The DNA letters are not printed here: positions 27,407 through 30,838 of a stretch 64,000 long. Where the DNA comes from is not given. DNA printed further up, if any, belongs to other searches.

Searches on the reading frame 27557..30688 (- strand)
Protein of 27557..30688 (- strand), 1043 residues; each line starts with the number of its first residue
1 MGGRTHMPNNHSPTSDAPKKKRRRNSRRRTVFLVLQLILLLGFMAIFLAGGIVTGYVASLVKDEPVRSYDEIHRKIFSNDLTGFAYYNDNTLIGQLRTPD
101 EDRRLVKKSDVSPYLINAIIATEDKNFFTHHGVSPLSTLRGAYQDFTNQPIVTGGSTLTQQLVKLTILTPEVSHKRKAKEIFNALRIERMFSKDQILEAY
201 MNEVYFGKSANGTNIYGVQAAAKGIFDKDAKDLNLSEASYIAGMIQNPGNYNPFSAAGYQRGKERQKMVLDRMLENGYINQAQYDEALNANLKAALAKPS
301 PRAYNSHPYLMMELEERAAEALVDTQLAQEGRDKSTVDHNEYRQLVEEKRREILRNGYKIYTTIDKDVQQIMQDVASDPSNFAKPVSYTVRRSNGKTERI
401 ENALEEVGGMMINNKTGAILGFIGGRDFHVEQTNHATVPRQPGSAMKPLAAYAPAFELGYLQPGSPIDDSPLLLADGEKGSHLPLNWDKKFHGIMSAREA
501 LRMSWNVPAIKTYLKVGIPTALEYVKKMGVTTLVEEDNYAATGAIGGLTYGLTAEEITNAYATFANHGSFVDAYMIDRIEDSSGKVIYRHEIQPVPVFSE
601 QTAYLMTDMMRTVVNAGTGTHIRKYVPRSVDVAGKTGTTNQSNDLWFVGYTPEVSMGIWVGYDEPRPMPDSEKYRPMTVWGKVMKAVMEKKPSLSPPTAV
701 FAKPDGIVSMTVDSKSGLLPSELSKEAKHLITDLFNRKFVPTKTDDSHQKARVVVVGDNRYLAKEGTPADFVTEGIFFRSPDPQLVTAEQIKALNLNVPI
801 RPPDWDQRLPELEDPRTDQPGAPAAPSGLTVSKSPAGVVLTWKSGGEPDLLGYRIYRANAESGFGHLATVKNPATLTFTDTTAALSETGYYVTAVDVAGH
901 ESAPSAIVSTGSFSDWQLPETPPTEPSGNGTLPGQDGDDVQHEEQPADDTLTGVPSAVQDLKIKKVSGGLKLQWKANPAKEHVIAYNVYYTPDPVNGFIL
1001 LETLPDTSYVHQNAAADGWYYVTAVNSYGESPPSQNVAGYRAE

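Call 31: search_protein_families(library=pfam, proteins=[window:27557-30688:-], max_evalue=0.001)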
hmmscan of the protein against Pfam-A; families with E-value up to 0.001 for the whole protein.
window:27557-30688:- (1043 aa): 4 families
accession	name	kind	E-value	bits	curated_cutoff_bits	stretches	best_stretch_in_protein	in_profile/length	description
PF00912.28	Transgly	-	1e-57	194.9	27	1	91-273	3-177/178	Transglycosylase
PF00905.27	Transpeptidase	-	4.8e-31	108.5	22.1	1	410-653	4-267/299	Penicillin binding protein transpeptidase domain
PF00041.27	fn3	-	4.1e-08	33.8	25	0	956-1037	1-81/84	Fibronectin type III domain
PF18370.7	RGI_lyase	-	0.00076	20.2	27.8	0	967-1037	16-83/86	Rhamnogalacturonan I lyases beta-sheet domain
